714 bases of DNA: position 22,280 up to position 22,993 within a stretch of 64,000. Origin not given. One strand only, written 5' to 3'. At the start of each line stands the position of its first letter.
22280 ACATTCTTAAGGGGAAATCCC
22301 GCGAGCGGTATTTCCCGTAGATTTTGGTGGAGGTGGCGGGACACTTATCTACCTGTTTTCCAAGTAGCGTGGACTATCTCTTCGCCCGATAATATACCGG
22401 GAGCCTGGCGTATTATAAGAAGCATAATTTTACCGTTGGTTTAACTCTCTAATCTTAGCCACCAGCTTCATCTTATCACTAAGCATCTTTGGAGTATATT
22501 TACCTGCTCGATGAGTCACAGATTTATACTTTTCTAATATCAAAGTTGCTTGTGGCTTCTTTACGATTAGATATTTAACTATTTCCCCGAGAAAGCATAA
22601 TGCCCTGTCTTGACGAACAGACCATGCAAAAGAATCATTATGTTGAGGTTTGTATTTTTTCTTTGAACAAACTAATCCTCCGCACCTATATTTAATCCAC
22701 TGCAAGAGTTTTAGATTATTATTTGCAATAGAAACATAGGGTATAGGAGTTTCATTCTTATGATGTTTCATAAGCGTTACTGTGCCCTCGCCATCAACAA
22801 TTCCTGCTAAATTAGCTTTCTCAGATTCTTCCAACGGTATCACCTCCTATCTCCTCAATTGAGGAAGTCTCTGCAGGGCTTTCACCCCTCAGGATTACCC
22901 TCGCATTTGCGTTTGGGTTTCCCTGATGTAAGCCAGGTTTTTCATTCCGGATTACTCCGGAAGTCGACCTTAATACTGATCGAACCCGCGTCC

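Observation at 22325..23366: tmRNA (ssrA) gene split by a group I intron carrying a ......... homing endonuclease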

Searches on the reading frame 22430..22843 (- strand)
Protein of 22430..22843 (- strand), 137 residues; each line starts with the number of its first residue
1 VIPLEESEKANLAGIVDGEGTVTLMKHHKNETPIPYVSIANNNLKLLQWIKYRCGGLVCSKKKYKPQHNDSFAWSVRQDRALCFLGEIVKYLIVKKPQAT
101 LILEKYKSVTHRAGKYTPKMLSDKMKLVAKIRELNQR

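Call 8: search_protein_families(library=pfam, proteins=[window:22430-22843:-], max_evalue=0.1)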
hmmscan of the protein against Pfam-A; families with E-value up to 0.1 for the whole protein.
window:22430-22843:- (137 aa): 1 family
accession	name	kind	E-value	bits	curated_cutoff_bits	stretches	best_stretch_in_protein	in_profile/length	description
PF14528.11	LAGLIDADG_3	-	0.018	15.8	22.5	1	9-52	4-41/82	LAGLIDADG-like domain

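Call 9: find_homologous_proteins(query=window:22430-22843:-)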
Query window:22430-22843:- (137 aa): 164 proteins with E <= 0.001 among 167 candidates; the best 120 are listed.
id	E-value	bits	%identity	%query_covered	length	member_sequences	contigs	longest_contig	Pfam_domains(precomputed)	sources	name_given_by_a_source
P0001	5.7e-84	297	99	98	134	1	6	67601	-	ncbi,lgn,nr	ncbi:MAG: hypothetical protein V1842_01475 [Candidatus Omnitrophota bacterium]|nr:hypothetical prote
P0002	2.3e-74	265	88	100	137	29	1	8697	-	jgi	-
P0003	3.3e-73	262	85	100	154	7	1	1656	-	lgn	-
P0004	3.6e-71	255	88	96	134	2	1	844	-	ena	-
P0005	3.9e-71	255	85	100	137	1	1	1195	-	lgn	-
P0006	7.0e-71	254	85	100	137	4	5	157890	-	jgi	jgi:hypothetical protein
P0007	1.2e-70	254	85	100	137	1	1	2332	PF14528.12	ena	-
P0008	9.4e-69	247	82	100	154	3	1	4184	-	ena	-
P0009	2.8e-68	246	81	100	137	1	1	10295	-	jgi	-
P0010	8.1e-64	231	78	100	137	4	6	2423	PF14528.12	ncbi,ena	-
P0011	2.2e-63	230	76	100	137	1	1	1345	-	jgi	jgi:hypothetical protein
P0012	1.2e-62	228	76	100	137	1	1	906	-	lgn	-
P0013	4.0e-62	226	78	98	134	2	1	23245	-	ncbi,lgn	-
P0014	6.1e-62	225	76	100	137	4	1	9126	-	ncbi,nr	ncbi:MAG: hypothetical protein NTW64_06165 [Candidatus Omnitrophica bacterium]|nr:hypothetical prote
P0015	6.9e-62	225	75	100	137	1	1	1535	-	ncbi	-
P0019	1.7e-60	221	73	100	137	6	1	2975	PF14528.12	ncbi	-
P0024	3.1e-58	213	72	98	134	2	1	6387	PF14528.12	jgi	-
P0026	9.6e-58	212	73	100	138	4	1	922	PF14528.12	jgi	-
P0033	8.4e-57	209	72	100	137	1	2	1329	PF14528.12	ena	-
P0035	8.5e-57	209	71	98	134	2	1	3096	PF14528.12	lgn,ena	-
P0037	2.0e-56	207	72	98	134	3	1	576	PF14528.12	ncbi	-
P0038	2.0e-56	207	71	100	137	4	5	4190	PF14528.12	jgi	-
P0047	4.3e-56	206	72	98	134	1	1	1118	PF14528.12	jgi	jgi:hypothetical protein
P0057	3.8e-55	203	70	98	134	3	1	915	PF14528.12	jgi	jgi:hypothetical protein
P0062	8.8e-55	202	67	100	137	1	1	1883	PF14528.12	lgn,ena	-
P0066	2.5e-54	201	72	98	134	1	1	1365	PF14528.12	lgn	-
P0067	2.8e-54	201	71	99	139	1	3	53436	PF14528.12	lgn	-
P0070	1.1e-53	199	69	98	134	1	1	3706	PF14528.12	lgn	-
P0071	1.1e-53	199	69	99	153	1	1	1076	PF14528.12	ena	-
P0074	1.8e-53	198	69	98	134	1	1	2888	PF14528.12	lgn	-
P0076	2.3e-53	198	68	100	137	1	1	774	PF14528.12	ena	-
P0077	4.3e-53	197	71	98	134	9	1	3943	PF14528.12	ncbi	-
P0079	6.2e-53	196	69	98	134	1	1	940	PF14528.12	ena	-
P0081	7.7e-53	196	70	94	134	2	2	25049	PF14528.12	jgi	-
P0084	1.2e-52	195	68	99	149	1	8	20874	PF14528.12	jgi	-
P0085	1.4e-52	195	70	99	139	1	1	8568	PF14528.12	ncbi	-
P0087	1.9e-52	195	69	98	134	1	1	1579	PF14528.12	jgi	-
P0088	2.8e-52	194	69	98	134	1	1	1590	PF14528.12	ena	-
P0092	4.1e-52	193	69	100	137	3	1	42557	PF00961.25,PF14528.12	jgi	jgi:hypothetical protein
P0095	9.5e-52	192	66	98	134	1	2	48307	PF00961.25,PF14528.12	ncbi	-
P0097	1.0e-51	192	66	98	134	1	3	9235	PF14528.12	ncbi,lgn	-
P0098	1.0e-51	192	66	98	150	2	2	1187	PF14528.12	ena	-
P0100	2.5e-51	191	67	98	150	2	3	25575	PF14528.12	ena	-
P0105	1.3e-50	189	64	99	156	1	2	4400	PF14528.12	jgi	jgi:hypothetical protein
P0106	1.4e-50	189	65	98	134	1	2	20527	PF14528.12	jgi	-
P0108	1.4e-50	189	65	99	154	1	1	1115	PF14528.12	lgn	-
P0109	1.9e-50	188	64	98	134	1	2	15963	PF14528.12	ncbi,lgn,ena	-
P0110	3.2e-50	187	67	98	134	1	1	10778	PF14528.12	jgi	-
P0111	3.7e-50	187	66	98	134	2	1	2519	PF00961.25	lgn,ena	-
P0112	5.3e-50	187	65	98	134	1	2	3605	PF14528.12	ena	-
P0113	5.5e-50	187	66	100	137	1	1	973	PF14528.12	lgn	-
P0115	1.3e-49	185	63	98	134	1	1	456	PF14528.12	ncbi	-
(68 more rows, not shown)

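Call 14: find_encoding_contigs(protein=P0001, flank=3000, max_places=4)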
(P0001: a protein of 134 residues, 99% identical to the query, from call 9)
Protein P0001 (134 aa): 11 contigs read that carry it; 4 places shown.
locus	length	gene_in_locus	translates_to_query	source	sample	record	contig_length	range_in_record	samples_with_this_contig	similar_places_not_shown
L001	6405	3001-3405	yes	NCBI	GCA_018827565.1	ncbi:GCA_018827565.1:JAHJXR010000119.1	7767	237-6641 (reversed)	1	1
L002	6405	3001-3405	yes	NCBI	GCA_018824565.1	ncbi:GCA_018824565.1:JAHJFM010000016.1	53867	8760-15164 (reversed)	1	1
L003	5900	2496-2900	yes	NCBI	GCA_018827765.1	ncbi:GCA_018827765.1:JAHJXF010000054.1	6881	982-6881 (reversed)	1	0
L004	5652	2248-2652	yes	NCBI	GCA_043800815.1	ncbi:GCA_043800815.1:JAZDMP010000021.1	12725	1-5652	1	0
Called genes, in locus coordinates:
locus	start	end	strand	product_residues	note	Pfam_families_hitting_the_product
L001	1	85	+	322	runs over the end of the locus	PF02540:NAD_synthase (faint), PF00958:GMP_synt_C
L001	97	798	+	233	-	PF00535:Glycos_transf_2, PF10111:Glyco_tranf_2_2 (weak)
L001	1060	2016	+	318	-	PF03547:Mem_trans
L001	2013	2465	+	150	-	PF01668:SmpB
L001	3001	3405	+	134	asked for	-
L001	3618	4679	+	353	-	PF07833:Cu_amine_oxidN1, PF01520:Amidase_3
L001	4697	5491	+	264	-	PF01177:Asp_Glu_race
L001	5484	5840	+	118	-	PF01242:PTPS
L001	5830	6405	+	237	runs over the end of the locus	PF06508:QueC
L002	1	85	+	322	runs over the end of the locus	PF02540:NAD_synthase (faint), PF00958:GMP_synt_C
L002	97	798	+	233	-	PF00535:Glycos_transf_2, PF10111:Glyco_tranf_2_2 (weak)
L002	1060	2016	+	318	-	PF03547:Mem_trans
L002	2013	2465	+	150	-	PF01668:SmpB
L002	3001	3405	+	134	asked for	-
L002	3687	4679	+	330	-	PF07833:Cu_amine_oxidN1, PF01520:Amidase_3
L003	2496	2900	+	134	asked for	-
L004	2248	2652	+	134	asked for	-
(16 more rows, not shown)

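Call 16: search_solved_structures(query=A1, max_evalue=1, show_alignments=2)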
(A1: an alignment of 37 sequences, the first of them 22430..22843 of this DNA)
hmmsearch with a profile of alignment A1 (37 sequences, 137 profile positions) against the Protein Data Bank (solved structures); distinct sequences matched with E-value up to 1: 40.
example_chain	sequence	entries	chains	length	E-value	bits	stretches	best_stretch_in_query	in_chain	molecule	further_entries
3fd2_A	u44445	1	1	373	3.2e-06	30.4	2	4-137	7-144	Site-specific DNA endonuclease I-MsoI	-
3e54_A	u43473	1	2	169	5.2e-05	26.4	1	5-99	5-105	RRNA intron-encoded endonuclease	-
1p8k_Z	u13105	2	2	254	0.0002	24.5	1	7-67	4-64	Intron-encoded endonuclease I-AniI | LAGLIDADG endonuclease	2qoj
3eh8_A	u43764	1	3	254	0.00036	23.7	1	7-67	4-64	Intron-encoded DNA endonuclease I-AniI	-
1mow_A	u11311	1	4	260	0.0007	22.8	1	10-107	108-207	chimera of homing endonuclease I-DmoI and DNA endonuclease I-CreI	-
3mx9_A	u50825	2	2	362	0.0017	21.6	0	11-106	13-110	Protein scV3V2(G19S) | scV3V2(G19S)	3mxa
5esp_A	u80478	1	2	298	0.0027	20.9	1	7-102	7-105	I-PanMI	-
3ko2_A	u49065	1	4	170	0.0031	20.7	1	4-137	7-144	Site-specific DNA endonuclease I-MsoI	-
1m5x_A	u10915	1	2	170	0.0049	20.1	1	4-137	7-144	DNA endonuclease I-MsoI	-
3mip_A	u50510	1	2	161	0.007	19.5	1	4-137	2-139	Mso-8G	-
2fld_A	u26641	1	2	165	0.0073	19.5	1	4-137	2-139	DNA ENDONUCLEASE I-MSOI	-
3mis_A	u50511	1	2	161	0.0076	19.4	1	4-137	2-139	Mso-8G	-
3uvf_A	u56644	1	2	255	0.014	18.6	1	7-66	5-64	Intron-encoded DNA endonuclease I-HjeMI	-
1u0d_A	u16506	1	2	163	0.06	16.5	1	11-108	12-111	DNA endonuclease I-CreI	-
2vbn_A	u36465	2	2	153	0.061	16.5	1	11-108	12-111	DNA ENDONUCLEASE I-CREI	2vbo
2ab5_A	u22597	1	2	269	0.14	15.3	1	9-66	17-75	mRNA maturase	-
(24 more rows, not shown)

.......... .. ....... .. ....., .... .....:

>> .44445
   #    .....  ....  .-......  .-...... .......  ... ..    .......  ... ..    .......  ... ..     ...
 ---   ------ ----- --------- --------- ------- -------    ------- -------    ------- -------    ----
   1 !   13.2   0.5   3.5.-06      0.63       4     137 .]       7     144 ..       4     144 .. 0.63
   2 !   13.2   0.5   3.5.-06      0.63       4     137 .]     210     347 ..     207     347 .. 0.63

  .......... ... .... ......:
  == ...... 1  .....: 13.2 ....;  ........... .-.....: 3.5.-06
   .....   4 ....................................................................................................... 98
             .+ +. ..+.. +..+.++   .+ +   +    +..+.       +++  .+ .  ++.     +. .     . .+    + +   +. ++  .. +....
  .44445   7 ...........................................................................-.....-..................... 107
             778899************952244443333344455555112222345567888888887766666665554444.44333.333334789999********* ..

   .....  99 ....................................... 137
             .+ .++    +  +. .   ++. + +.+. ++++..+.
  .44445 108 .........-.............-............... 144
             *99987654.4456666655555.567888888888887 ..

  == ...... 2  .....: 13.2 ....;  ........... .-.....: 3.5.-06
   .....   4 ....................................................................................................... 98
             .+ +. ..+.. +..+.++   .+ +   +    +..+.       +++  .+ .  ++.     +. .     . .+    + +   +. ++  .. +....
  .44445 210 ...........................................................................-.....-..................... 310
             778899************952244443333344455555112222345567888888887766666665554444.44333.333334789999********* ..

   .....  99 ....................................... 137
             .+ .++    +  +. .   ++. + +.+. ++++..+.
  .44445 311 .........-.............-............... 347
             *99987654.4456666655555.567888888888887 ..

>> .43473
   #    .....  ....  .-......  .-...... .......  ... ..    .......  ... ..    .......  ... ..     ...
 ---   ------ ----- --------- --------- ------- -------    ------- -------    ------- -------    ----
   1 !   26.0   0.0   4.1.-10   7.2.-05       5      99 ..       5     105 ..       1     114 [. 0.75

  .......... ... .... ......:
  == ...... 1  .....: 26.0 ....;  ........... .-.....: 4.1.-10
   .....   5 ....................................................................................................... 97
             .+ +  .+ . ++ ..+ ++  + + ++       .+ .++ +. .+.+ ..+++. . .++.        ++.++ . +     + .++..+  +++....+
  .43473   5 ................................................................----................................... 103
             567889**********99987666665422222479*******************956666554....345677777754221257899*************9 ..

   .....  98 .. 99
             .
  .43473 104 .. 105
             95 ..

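Call 18: find_related_loci(query=A1, collection=genome_contigs, flank=2500)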
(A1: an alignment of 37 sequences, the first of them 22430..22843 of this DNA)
Query A1 (137 aa) in genome_contigs; peptide patterns used: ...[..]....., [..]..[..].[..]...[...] (x = any residue, [..] = any of these).
248 stretches matched a pattern; 136 encode a relative of the query (tblastn E <= 1e-3); the best 80 are kept; 79 distinct loci.
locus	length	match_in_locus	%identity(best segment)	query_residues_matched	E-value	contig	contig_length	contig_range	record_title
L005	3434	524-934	89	1-137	2e-81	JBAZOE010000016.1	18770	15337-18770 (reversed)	MAG: Candidatus Omnitrophota bacterium isolate SO_2017_LW4_87 scaffold_4345_c1_LW137-91_2017, whole genome shotgun seque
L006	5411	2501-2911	88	1-137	1e-80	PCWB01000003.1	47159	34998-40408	MAG: Candidatus Omnitrophica bacterium CG11_big_fil_rev_8_21_14_0_20_41_12 CG11_8_21_14_0.20_scaffold_304_c, whole genom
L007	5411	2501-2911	77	1-137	2e-69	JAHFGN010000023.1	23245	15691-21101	MAG: Candidatus Omnitrophota bacterium isolate nzgw316 NODE_1477_length_23246_cov_3.206876, whole genome shotgun sequenc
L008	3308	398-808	75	1-137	8e-68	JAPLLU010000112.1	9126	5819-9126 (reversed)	MAG: Candidatus Omnitrophota bacterium isolate LacPavin_0920_SED5_MAG_40_17 LacPavin_0920_SED5_scaffold_1707848, whole g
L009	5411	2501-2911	70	1-137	7e-62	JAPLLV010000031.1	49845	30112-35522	MAG: Candidatus Omnitrophota bacterium isolate LacPavin_0920_WC90_MAG_47_10 LacPavin_0920_WC90_scaffold_165714, whole ge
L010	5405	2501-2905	71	3-137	2e-61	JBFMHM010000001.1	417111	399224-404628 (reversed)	MAG: Candidatus Omnitrophota bacterium isolate MAG323 MAG323_1, whole genome shotgun sequence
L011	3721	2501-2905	70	3-137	9e-60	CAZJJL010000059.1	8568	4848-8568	MAG TPA_asm: uncultured Planctomycetales bacterium isolate SRP278252_co1_68 genome assembly, contig: NODE_15440_length_8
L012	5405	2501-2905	71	3-137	5e-58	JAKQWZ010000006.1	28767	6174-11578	MAG: Candidatus Omnitrophota bacterium isolate USST_metabat.37 k141_1153461, whole genome shotgun sequence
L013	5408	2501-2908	64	2-137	2e-57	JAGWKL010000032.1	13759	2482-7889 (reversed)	MAG: Candidatus Omnitrophota bacterium isolate REEB160 contig-150_5442, whole genome shotgun sequence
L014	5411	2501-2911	71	1-137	1e-56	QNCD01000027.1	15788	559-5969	MAG: Candidatus Omnitrophota bacterium isolate B70_G16 B70_Guay16_scaffold_02061, whole genome shotgun sequence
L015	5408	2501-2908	65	2-137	1e-55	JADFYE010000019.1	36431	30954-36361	MAG: Candidatus Omnitrophota bacterium isolate nDJH6bin14 nDJH6_bin14_NODE_19_length_36431_cov_5.003030, whole genome sh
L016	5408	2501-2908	63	2-137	2e-53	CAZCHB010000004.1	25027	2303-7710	MAG TPA_asm: uncultured Planctomycetales bacterium isolate SRP342105_co1_318 genome assembly, contig: NODE_2605_length_2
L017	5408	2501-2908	62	2-137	6e-53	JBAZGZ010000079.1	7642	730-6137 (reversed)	MAG: Candidatus Omnitrophota bacterium isolate SO_2017_LW3_58 NODE_32356_length_7642_cov_0.946906_LW162_2017, whole geno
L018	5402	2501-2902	61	4-137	1e-52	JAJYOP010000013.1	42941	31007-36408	MAG: bacterium isolate DBS2-5.bin57 NODE_612_length_42941_cov_4.147148, whole genome shotgun sequence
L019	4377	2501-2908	60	2-137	2e-52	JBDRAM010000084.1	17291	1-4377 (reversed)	MAG: Candidatus Omnitrophota bacterium isolate MEGAHIT-group-1.1003 k141_11847329, whole genome shotgun sequence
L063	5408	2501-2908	34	4-137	5e-22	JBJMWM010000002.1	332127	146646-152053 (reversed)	MAG: Steroidobacteraceae bacterium isolate H2_18_all_fractions_metab_conc_22_61_13 k255_340217, whole genome shotgun seq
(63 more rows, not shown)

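Call 19: predict_structure(alignment_id=A1)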
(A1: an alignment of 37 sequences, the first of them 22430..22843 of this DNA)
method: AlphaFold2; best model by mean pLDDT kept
length: 137 residues; sequences in the alignment: 37
mean_pLDDT: 92.9   pTM: 0.84
mean pLDDT of the five models: 92.9, 91.8, 91.6, 91.5, 91.2
residues with pLDDT >= 90: 109; 70-90: 27; 50-70: 1; < 50: 0
segments of 3 or more residues with pLDDT < 50: none
pLDDT, mean of each block of 10 residues (from residue 1): 91 96 92 95 94 94 80 94 97 98 95 87 96 90
secondary structure, 60 per line:
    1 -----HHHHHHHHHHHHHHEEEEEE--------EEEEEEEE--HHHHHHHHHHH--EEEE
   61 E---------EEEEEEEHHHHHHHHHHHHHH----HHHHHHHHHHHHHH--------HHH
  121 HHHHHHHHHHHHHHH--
elements in order: H6-19 E20-25 E34-41 H44-54 E57-61 E71-77 H78-91 H96-109 H118-135

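Call 23: fold_search(model_id=the predicted structure, library=pdb)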
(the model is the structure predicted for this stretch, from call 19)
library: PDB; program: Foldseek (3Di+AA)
matches with E <= 10: 683; with E <= 0.001: 99
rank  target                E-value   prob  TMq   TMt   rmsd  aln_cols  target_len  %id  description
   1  3ko2_A                6.8e-08  1.00  0.77  0.67   3.7       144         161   25  I-MsoI re-designed for altered DNA cleavage specificity (-7C) (released 2010-05-19)
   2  2fld_A                6.8e-08  1.00  0.74  0.64   3.9       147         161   22  I-MsoI Re-Designed for Altered DNA Cleavage Specificity (released 2006-06-06)
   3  3mis_A                9.0e-08  1.00  0.72  0.62   4.1       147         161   23  I-MsoI re-designed for altered DNA cleavage specificity (-8G) (released 2010-05-19)
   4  2fld_B                1.1e-07  1.00  0.75  0.64   3.7       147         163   22  I-MsoI Re-Designed for Altered DNA Cleavage Specificity (released 2006-06-06)
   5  1m5x_A                1.6e-07  1.00  0.74  0.64   3.9       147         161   23  Crystal structure of the homing endonuclease I-MsoI bound to its DNA substrate (released 2003-06-03)
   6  3mip_A                2.3e-07  1.00  0.75  0.64   3.8       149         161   23  I-MsoI re-designed for altered DNA cleavage specificity (-8GCG) (released 2010-05-19)
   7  2xe0_A                3.4e-07  1.00  0.76  0.69   3.6       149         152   19  Molecular basis of engineered meganuclease targeting of the endogenous human RAG1 locus (released 2010-09-29)
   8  3mxb_A                4.1e-07  1.00  0.75  0.68   3.6       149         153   17  Molecular basis of engineered meganuclease targeting of the endogenous human RAG1 locus (released 2010-10-06)
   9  1bp7_A                5.8e-07  1.00  0.76  0.69   3.3       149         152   19  GROUP I MOBILE INTRON ENDONUCLEASE I-CREI COMPLEXED WITH HOMING SITE DNA (released 1999-01-06)
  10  5a74_A                6.1e-07  1.00  0.76  0.67   2.6       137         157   21  Crystal structure of the homing endonuclease I-CvuI in complex with its target (Sro1.3) in the presence of 2 mM Mn (released 2015-09-23)
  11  3mxb_R                6.1e-07  1.00  0.76  0.68   3.4       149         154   18  Molecular basis of engineered meganuclease targeting of the endogenous human RAG1 locus (released 2010-10-06)
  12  1u0d_MODEL_1_A        7.3e-07  1.00  0.75  0.68   3.6       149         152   19  Y33H Mutant of Homing endonuclease I-CreI (released 2004-11-02)
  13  5a72_B                7.7e-07  1.00  0.75  0.65   2.7       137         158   21  Crystal structure of the homing endonuclease I-CvuI in complex with its target (Sro1.3) in the presence of 2 mM Ca (released 2015-09-23)
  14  1n3e_A                7.7e-07  1.00  0.76  0.69   3.3       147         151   18  Crystal structure of I-CreI bound to a palindromic DNA sequence I (palindrome of left side of wildtype DNA target sequ (released 2003-06-03)
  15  1t9i_B                8.2e-07  1.00  0.77  0.69   3.2       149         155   19  I-CreI(D20N)/DNA complex (released 2004-11-16)
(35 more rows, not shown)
